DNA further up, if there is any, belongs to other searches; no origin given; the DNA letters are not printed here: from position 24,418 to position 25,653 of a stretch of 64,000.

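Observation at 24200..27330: Tandem duplicated TM-GAF genes, each driven by an identical perfect sigma-54 promoter, with conserved TGGCA-N3-TGCCA palindromes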

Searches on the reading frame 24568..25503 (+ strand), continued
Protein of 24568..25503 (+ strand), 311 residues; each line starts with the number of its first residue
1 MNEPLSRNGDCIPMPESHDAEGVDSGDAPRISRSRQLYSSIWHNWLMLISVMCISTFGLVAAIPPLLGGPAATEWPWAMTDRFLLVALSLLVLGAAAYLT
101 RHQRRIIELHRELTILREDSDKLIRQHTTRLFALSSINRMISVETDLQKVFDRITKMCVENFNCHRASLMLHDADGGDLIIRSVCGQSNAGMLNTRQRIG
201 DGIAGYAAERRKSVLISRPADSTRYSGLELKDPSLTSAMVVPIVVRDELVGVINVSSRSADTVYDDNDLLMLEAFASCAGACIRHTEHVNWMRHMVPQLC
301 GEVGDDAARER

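Call 20: find_homologous_proteins(query=window:24568-25503:+, max_evalue=0.00001)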
Query window:24568-25503:+ (311 aa): 202 proteins with E <= 0.00001 among 3591 candidates; the best 120 are listed.
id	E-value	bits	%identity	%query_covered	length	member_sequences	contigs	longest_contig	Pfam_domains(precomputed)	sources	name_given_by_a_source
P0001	6.5e-196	667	100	96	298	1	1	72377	PF13185.13,PF01590.33,PF13492.13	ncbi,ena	-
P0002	3.8e-144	497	72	100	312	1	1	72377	PF13185.13,PF01590.33,PF13492.13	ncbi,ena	-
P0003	2.8e-124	432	67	93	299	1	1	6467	PF13185.13,PF01590.33,PF13492.13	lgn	-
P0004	1.9e-121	423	64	96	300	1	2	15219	PF13185.13,PF01590.33,PF13492.13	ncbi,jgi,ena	jgi:putative methionine-R-sulfoxide reductase with GAF domain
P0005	7.6e-120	418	66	90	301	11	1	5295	PF13185.13,PF01590.33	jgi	jgi:putative methionine-R-sulfoxide reductase with GAF domain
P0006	2.0e-114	400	70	82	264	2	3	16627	PF13185.13,PF01590.33,PF13492.13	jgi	-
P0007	7.3e-114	398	62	92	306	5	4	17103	PF13185.13,PF01590.33,PF13492.13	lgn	-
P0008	7.6e-110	385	60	91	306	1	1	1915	PF13185.13,PF01590.33,PF13492.13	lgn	-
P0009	6.6e-107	375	59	91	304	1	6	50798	PF13185.13,PF01590.33,PF13492.13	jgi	jgi:putative methionine-R-sulfoxide reductase with GAF domain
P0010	2.5e-106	373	58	92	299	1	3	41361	PF13185.13,PF01590.33,PF13492.13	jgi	jgi:putative methionine-R-sulfoxide reductase with GAF domain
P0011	4.4e-106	372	60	85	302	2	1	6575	PF13185.13,PF01590.33,PF13492.13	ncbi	-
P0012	1.7e-105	370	58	89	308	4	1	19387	PF13185.13,PF01590.33,PF13492.13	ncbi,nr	ncbi:MAG: GAF domain-containing protein [Candidatus Krumholzibacteria bacterium]|nr:GAF domain-conta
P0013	4.4e-105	369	58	92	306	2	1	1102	PF13185.13,PF01590.33,PF13492.13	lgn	-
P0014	6.1e-105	369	55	93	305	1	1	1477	PF13185.13,PF01590.33,PF13492.13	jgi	jgi:putative methionine-R-sulfoxide reductase with GAF domain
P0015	2.5e-104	367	57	90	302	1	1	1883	PF13185.13,PF01590.33,PF13492.13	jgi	jgi:putative methionine-R-sulfoxide reductase with GAF domain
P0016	1.2e-103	364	57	91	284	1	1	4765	PF13185.13,PF01590.33,PF13492.13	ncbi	ncbi:MAG TPA: GAF domain-containing protein, partial [Candidatus Krumholzibacteriaceae bacterium]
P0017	1.4e-103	364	56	94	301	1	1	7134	PF13185.13,PF01590.33,PF13492.13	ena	-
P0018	2.0e-103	364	56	96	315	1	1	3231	PF13185.13,PF01590.33,PF13492.13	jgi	jgi:putative methionine-R-sulfoxide reductase with GAF domain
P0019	2.9e-103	363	55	94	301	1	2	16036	PF13185.13,PF01590.33,PF13492.13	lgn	-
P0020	3.8e-103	363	55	94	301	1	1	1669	PF13185.13,PF01590.33,PF13492.13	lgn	-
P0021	4.8e-103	362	57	88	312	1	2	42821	PF13185.13,PF01590.33,PF13492.13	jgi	jgi:putative methionine-R-sulfoxide reductase with GAF domain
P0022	9.8e-103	361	58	94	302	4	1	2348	PF13185.13,PF01590.33,PF13492.13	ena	-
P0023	1.0e-102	361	56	90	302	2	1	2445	PF13185.13,PF01590.33,PF13492.13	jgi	-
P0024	1.5e-102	361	56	92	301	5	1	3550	PF13185.13,PF01590.33,PF13492.13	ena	-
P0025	2.1e-102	360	55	94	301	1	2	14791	PF13185.13,PF01590.33,PF13492.13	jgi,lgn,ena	jgi:putative methionine-R-sulfoxide reductase with GAF domain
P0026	6.6e-102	359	57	89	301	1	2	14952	PF13185.13,PF01590.33,PF13492.13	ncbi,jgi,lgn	ncbi:MAG: GAF domain-containing protein [Candidatus Krumholzibacteriaceae bacterium]|jgi:putative me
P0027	1.4e-101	358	55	94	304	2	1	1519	PF13185.13,PF01590.33,PF13492.13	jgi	-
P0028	5.0e-101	356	58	90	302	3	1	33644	PF13185.13,PF01590.33,PF13492.13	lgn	-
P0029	5.1e-101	356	56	88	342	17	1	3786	PF13185.13,PF01590.33,PF13492.13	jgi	-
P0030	2.3e-100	354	56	88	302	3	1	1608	PF13185.13,PF01590.33,PF13492.13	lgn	-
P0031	4.9e-100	353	56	88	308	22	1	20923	PF13185.13,PF01590.33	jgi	-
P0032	6.2e-99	349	58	84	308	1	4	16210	PF13185.13,PF01590.33,PF13492.13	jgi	jgi:putative methionine-R-sulfoxide reductase with GAF domain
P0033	9.5e-98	345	58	84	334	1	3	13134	PF13185.13,PF01590.33,PF13492.13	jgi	jgi:putative methionine-R-sulfoxide reductase with GAF domain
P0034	2.0e-97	344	55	87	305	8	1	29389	PF13185.13,PF01590.33,PF13492.13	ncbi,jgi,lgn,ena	ncbi:MAG: GAF domain-containing protein [Candidatus Krumholzibacteriia bacterium]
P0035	5.9e-97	342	56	85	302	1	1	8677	PF13185.13,PF01590.33,PF13492.13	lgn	-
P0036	6.1e-97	342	55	87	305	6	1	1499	PF13185.13,PF01590.33,PF13492.13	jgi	jgi:transcriptional regulator with GAF, ATPase, and Fis domain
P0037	9.4e-97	342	54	87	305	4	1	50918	PF13185.13,PF01590.33,PF13492.13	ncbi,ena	-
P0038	1.1e-96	342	55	87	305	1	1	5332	PF13185.13,PF01590.33,PF13492.13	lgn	-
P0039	3.9e-96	340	55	87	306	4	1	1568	PF13185.13,PF01590.33,PF13492.13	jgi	jgi:transcriptional regulator with GAF, ATPase, and Fis domain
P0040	6.0e-96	339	55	87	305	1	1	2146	PF13185.13,PF01590.33,PF13492.13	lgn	-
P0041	7.1e-96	339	54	87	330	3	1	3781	PF13185.13,PF01590.33,PF13492.13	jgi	-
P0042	4.1e-95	336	52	88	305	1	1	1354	PF13185.13,PF01590.33,PF13492.13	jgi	-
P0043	2.0e-94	334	56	84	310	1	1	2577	PF13185.13,PF01590.33,PF13492.13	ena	-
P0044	4.9e-94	333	54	87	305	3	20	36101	PF13185.13,PF01590.33,PF13492.13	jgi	jgi:transcriptional regulator with GAF, ATPase, and Fis domain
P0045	1.4e-93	331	53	87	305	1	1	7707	PF13185.13,PF01590.33,PF13492.13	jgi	jgi:putative methionine-R-sulfoxide reductase with GAF domain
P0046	1.5e-90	321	56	91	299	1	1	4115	PF13185.13,PF01590.33,PF13492.13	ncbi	-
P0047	6.5e-89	316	50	96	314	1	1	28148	PF13185.13,PF01590.33,PF13492.13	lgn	-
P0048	2.0e-85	305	49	92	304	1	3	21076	PF13185.13,PF01590.33,PF13492.13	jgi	jgi:transcriptional regulator with GAF, ATPase, and Fis domain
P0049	5.5e-81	290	50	85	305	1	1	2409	PF13185.13,PF01590.33,PF13492.13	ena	-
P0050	6.0e-81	290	48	86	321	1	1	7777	PF13185.13,PF01590.33,PF13492.13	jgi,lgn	jgi:putative methionine-R-sulfoxide reductase with GAF domain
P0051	1.6e-79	285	48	91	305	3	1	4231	PF13185.13,PF01590.33,PF13492.13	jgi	jgi:transcriptional regulator with GAF, ATPase, and Fis domain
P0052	1.8e-79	285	49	83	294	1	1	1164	PF13185.13,PF01590.33,PF13492.13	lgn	-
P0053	4.9e-78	280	45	90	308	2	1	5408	PF13185.13,PF01590.33,PF13492.13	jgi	jgi:putative methionine-R-sulfoxide reductase with GAF domain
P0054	1.0e-77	279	47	86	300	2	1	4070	PF13185.13,PF01590.33,PF13492.13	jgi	-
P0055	2.9e-77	278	48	85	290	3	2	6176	PF13185.13,PF01590.33,PF13492.13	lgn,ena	-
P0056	1.0e-76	276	45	94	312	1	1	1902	PF13185.13,PF01590.33,PF13492.13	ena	-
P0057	2.2e-76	275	46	90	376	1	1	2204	PF13185.13,PF01590.33,PF13492.13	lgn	-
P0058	9.9e-76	273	46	92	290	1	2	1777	PF13185.13,PF01590.33,PF13492.13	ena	-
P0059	1.1e-75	273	48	85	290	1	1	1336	PF13185.13,PF01590.33,PF13492.13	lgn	-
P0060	2.0e-75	272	46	88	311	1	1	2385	PF13185.13,PF01590.33,PF13492.13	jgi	jgi:putative methionine-R-sulfoxide reductase with GAF domain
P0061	6.3e-75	270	49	83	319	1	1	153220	PF13185.13,PF01590.33,PF13492.13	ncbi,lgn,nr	ncbi:MAG: GAF domain-containing protein [Candidatus Krumholzibacteriota bacterium]|nr:GAF domain-con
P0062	5.8e-74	267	47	86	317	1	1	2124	PF13185.13,PF01590.33,PF13492.13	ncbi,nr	ncbi:MAG: GAF domain-containing protein [Candidatus Atribacteria bacterium]|nr:MAG: GAF domain-conta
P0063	7.0e-74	267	47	83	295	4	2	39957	PF13185.13,PF01590.33,PF13492.13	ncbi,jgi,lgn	-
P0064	1.1e-73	266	47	89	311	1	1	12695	PF13185.13,PF01590.33,PF13492.13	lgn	-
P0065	1.9e-73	265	59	68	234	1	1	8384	PF13185.13,PF01590.33,PF13492.13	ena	-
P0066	2.8e-73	265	46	85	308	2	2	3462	PF13185.13,PF01590.33,PF13492.13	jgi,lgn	jgi:putative methionine-R-sulfoxide reductase with GAF domain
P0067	6.8e-73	263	47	84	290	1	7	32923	PF13185.13,PF01590.33,PF13492.13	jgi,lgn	jgi:transcriptional regulator with GAF, ATPase, and Fis domain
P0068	1.6e-72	262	46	85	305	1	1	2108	PF13185.13,PF01590.33,PF13492.13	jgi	jgi:transcriptional regulator with GAF, ATPase, and Fis domain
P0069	2.4e-72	262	47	83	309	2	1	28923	PF13185.13,PF01590.33,PF13492.13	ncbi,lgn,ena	-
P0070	2.4e-71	258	44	94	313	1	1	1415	PF13185.13,PF01590.33,PF13492.13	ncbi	-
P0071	2.9e-71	258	46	88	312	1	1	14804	PF13185.13,PF01590.33,PF13492.13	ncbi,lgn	-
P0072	1.3e-70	256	43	91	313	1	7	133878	PF13185.13,PF01590.33,PF13492.13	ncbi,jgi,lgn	jgi:putative methionine-R-sulfoxide reductase with GAF domain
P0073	2.5e-70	255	46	85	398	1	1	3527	PF13185.13,PF01590.33,PF13492.13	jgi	jgi:putative methionine-R-sulfoxide reductase with GAF domain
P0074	2.8e-69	252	48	80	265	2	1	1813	PF13185.13,PF01590.33,PF13492.13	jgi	jgi:putative methionine-R-sulfoxide reductase with GAF domain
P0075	1.0e-68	250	43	92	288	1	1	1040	PF13185.13,PF01590.33,PF13492.13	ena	-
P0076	1.4e-68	249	44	90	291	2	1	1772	PF13185.13,PF01590.33,PF13492.13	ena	-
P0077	1.6e-67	246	43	89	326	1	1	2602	PF13185.13,PF01590.33,PF13492.13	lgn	-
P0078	2.3e-67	245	45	85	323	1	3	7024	PF13185.13,PF01590.33,PF13492.13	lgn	-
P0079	2.4e-67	245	45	85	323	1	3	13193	PF13185.13,PF01590.33,PF13492.13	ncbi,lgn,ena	-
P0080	1.2e-65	240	43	90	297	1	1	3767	PF13185.13,PF01590.33,PF13492.13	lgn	-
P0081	1.9e-65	239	43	87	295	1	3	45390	PF13185.13,PF01590.33,PF13492.13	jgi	jgi:putative methionine-R-sulfoxide reductase with GAF domain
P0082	2.1e-65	239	44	83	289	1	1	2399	PF13185.13,PF01590.33,PF13492.13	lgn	-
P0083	3.2e-65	238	42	87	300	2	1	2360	PF13185.13,PF01590.33,PF13492.13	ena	-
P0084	3.3e-65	238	42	89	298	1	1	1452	PF13185.13,PF01590.33,PF13492.13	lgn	-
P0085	3.8e-65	238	45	82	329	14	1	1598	PF13185.13,PF01590.33,PF13492.13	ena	-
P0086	6.2e-65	237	45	82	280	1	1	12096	PF13185.13,PF01590.33,PF13492.13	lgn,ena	-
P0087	1.4e-64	236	45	83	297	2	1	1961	PF13185.13,PF01590.33,PF13492.13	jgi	-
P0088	2.4e-64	235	45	82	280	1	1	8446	PF13185.13,PF01590.33,PF13492.13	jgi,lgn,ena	-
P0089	1.4e-63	233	43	83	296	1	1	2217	PF13185.13,PF01590.33,PF13492.13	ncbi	-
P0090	1.6e-63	233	44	82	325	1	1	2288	PF13185.13,PF01590.33,PF13492.13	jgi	jgi:putative methionine-R-sulfoxide reductase with GAF domain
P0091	1.6e-63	233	45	82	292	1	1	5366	PF13185.13,PF01590.33,PF13492.13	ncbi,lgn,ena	-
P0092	3.1e-63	232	44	82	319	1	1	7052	PF13185.13,PF01590.33,PF13492.13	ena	-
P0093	3.3e-63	232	44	84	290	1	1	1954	PF13185.13,PF01590.33,PF13492.13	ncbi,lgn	-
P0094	3.8e-63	231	42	85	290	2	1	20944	PF13185.13,PF01590.33,PF13492.13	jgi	-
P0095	8.4e-63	230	44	82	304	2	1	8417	PF13185.13,PF01590.33,PF13492.13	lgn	-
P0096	9.7e-63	230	43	83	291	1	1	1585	PF13185.13,PF01590.33,PF13492.13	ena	-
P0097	2.1e-62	229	44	89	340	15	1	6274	PF13185.13,PF01590.33,PF13492.13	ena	-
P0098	2.6e-62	229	42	87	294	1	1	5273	PF13185.13,PF01590.33,PF13492.13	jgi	jgi:putative methionine-R-sulfoxide reductase with GAF domain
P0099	2.9e-62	229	41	82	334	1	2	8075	PF13185.13,PF01590.33,PF13492.13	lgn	-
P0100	1.0e-61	227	44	82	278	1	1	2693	PF13185.13,PF01590.33,PF13492.13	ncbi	-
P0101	1.1e-61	227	44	82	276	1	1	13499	PF13185.13,PF01590.33,PF13492.13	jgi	jgi:transcriptional regulator with GAF, ATPase, and Fis domain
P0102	1.7e-61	226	41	82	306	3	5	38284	PF13185.13,PF01590.33,PF13492.13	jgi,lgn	jgi:transcriptional regulator with GAF, ATPase, and Fis domain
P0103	1.9e-61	226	44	82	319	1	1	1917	PF13185.13,PF01590.33,PF13492.13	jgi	jgi:transcriptional regulator with GAF, ATPase, and Fis domain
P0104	2.0e-61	226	41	89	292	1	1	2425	PF13185.13,PF01590.33,PF13492.13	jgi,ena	-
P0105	4.3e-61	225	42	86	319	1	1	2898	PF13185.13,PF01590.33,PF13492.13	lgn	-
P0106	7.6e-60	221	43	81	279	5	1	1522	PF13185.13,PF01590.33,PF13492.13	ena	-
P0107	1.4e-59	220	41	83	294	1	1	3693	PF13185.13,PF01590.33,PF13492.13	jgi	jgi:transcriptional regulator with GAF, ATPase, and Fis domain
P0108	4.9e-59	218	40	89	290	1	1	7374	PF13185.13,PF01590.33,PF13492.13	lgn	-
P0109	6.0e-59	218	40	88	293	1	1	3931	PF13185.13,PF01590.33,PF13492.13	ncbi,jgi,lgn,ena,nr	ncbi:MAG: GAF domain-containing protein [Candidatus Krumholzibacteria bacterium]|nr:GAF domain-conta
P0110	1.3e-58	217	39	83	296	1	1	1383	PF13185.13,PF01590.33,PF13492.13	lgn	-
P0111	3.8e-58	215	40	84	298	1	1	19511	PF13185.13,PF01590.33,PF13492.13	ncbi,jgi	-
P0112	4.0e-58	215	41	82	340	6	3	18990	PF13185.13,PF01590.33,PF13492.13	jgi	jgi:putative methionine-R-sulfoxide reductase with GAF domain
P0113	7.0e-58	214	44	82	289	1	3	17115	PF13185.13,PF01590.33,PF13492.13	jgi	jgi:transcriptional regulator with GAF, ATPase, and Fis domain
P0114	1.1e-57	214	41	87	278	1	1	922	PF13185.13,PF01590.33,PF13492.13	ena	-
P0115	1.2e-57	213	42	85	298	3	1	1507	PF13185.13,PF01590.33,PF13492.13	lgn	-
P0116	1.4e-57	213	42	82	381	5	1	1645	PF13185.13,PF01590.33,PF13492.13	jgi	-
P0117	2.3e-57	212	42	83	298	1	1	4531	PF13185.13,PF01590.33,PF13492.13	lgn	-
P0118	8.9e-57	211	40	86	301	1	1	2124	PF13185.13,PF01590.33,PF13492.13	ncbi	-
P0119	1.3e-56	210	41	89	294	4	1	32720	PF13185.13,PF01590.33,PF13492.13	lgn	-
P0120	1.5e-56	210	41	83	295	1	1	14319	PF13185.13,PF01590.33,PF13492.13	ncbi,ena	-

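Call 21: find_encoding_contigs(protein=P0002, flank=10000, max_places=3)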
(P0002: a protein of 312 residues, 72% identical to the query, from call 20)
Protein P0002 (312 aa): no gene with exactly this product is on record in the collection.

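Call 22: find_encoding_contigs(protein=P0004, flank=8000, max_places=3)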
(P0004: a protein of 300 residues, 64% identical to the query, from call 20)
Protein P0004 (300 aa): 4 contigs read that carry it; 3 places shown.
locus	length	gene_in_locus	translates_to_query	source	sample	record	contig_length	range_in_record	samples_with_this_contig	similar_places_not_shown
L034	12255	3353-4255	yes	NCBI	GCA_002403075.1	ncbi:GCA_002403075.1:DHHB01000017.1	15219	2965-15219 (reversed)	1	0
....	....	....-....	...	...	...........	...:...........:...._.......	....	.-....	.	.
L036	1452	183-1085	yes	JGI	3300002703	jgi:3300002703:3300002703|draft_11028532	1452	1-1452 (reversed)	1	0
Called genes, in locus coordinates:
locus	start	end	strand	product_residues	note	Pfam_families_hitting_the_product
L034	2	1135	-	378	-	?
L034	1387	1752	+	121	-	PF03551:PadR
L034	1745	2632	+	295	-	PF22564:HAAS, PF13796:Sensor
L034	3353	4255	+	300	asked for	PF01590:GAF, PF13185:GAF_2, PF13492:GAF_3 (weak)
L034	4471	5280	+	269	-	PF12762:DDE_Tnp_IS1595 (weak)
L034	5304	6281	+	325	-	PF00781:DAGK_cat, PF01513:NAD_kinase (weak), PF19279:YegS_C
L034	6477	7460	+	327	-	PF01180:DHO_dh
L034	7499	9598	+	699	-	PF01432:Peptidase_M3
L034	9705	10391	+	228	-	PF07758:DUF1614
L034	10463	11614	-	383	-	PF01625:PMSR, PF01641:SelR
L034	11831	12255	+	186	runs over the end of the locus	-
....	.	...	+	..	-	?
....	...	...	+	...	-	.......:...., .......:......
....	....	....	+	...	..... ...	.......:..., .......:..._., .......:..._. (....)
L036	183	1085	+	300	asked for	PF01590:GAF, PF13185:GAF_2, PF13492:GAF_3 (weak)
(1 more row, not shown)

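Call 23: find_encoding_contigs(protein=P0006, flank=8000, max_places=3)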
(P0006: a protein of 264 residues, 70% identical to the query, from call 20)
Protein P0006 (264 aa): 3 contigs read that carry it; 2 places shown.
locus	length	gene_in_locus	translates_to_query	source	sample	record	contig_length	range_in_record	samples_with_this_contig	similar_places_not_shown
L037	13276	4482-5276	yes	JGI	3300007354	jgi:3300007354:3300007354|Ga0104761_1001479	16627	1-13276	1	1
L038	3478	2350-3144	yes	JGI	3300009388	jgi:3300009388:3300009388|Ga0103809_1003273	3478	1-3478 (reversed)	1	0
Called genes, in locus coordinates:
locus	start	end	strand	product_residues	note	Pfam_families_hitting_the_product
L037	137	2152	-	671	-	PF12796:Ank_2, PF13637:Ank_4, PF12796:Ank_2, PF13637:Ank_4, PF12796:Ank_2, PF13637:Ank_4, PF12796:Ank_2, PF13637:Ank_4, +8 more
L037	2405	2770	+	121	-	PF03551:PadR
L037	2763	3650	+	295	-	PF22564:HAAS, PF13796:Sensor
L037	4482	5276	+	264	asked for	PF13185:GAF_2, PF01590:GAF, PF13492:GAF_3 (weak)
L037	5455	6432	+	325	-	PF00781:DAGK_cat, PF01513:NAD_kinase (weak), PF19279:YegS_C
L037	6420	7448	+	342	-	PF01180:DHO_dh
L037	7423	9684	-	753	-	PF02743:dCache_1, PF00672:HAMP, PF00512:HisKA, PF02518:HATPase_c, PF00072:Response_reg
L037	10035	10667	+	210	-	PF00072:Response_reg, PF08281:Sigma70_r4_2 (weak), PF00196:GerE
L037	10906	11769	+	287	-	PF12760:Zn_ribbon_IS1595 (weak)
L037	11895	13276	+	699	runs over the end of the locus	PF01432:Peptidase_M3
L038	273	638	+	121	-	PF03551:PadR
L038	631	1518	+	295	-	PF22564:HAAS, PF13796:Sensor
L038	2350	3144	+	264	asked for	PF13185:GAF_2, PF01590:GAF, PF13492:GAF_3 (weak)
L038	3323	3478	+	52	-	?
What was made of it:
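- Syntenic loci L034 and L037 have PadR, HAAS/Sensor, one GAF gene, an IS1595-like gene (directly after the GAF gene in L034, several kb further on in L037), DAGK and DHODH (calls 22, 23).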

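Call 26: find_encoding_contigs(protein=P0009, flank=8000, max_places=2)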
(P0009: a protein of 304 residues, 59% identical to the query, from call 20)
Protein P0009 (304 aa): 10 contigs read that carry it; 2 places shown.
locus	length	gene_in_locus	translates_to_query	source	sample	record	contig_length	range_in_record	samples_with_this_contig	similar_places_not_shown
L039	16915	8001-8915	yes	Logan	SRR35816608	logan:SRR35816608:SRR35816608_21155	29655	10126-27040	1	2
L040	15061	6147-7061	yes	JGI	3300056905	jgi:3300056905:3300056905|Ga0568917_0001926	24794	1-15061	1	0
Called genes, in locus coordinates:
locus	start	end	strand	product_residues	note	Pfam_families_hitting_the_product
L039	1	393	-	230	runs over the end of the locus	-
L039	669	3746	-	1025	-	PF00873:ACR_tran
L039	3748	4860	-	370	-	PF25989:YknX_C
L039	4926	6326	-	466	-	PF02321:OEP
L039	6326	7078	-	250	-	PF00440:TetR_N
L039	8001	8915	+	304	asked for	PF01590:GAF, PF13185:GAF_2, PF13492:GAF_3 (weak)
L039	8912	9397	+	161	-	PF00196:GerE, PF08281:Sigma70_r4_2, PF13518:HTH_28 (faint)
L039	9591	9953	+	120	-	PF03551:PadR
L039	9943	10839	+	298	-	PF22564:HAAS, PF13796:Sensor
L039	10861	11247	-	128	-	PF01618:MotA_ExbB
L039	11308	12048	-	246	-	-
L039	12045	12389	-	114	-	PF03551:PadR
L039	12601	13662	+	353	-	PF01180:DHO_dh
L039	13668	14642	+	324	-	PF00781:DAGK_cat, PF19279:YegS_C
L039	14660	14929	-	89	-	-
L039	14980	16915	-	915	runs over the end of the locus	PF00069:Pkinase, PF07714:PK_Tyr_Ser-Thr, PF07719:TPR_2 (faint), PF13371:TPR_9 (faint), PF13424:TPR_12 (weak), PF13432:TPR_16 (weak), PF13414:TPR_11, PF14559:TPR_19 (weak), +10 more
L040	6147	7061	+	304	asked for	PF01590:GAF, PF13185:GAF_2, PF13492:GAF_3 (weak)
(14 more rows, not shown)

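Call 27: find_encoding_contigs(protein=P0021, flank=8000, max_places=2)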
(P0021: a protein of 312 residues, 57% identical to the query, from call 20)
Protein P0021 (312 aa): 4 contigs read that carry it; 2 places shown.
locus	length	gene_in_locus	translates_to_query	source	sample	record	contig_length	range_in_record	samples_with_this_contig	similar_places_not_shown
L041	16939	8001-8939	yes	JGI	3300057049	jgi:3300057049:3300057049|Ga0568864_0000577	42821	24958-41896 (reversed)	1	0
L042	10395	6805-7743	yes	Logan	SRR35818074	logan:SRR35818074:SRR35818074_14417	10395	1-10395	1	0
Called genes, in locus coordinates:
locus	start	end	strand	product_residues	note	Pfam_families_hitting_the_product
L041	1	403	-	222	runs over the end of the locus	-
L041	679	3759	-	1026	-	PF00873:ACR_tran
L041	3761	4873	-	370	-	PF25989:YknX_C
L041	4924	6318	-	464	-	PF02321:OEP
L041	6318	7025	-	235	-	PF00440:TetR_N, PF17932:TetR_C_24 (weak)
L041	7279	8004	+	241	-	-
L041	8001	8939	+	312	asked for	PF01590:GAF, PF13185:GAF_2, PF13492:GAF_3 (weak)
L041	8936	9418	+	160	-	PF00196:GerE, PF08281:Sigma70_r4_2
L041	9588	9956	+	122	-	PF03551:PadR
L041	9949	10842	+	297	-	PF22564:HAAS, PF13796:Sensor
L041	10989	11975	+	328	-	PF01180:DHO_dh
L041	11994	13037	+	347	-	PF00781:DAGK_cat, PF19279:YegS_C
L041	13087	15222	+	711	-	PF01432:Peptidase_M3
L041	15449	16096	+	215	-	PF00072:Response_reg, PF00196:GerE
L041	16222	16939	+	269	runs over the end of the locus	PF12760:Zn_ribbon_IS1595 (weak)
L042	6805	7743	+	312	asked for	PF01590:GAF, PF13185:GAF_2, PF13492:GAF_3 (weak)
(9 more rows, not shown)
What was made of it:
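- PadR-HAAS is adjacent in every locus that has the palindrome (calls 22, 23, 26, 27).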
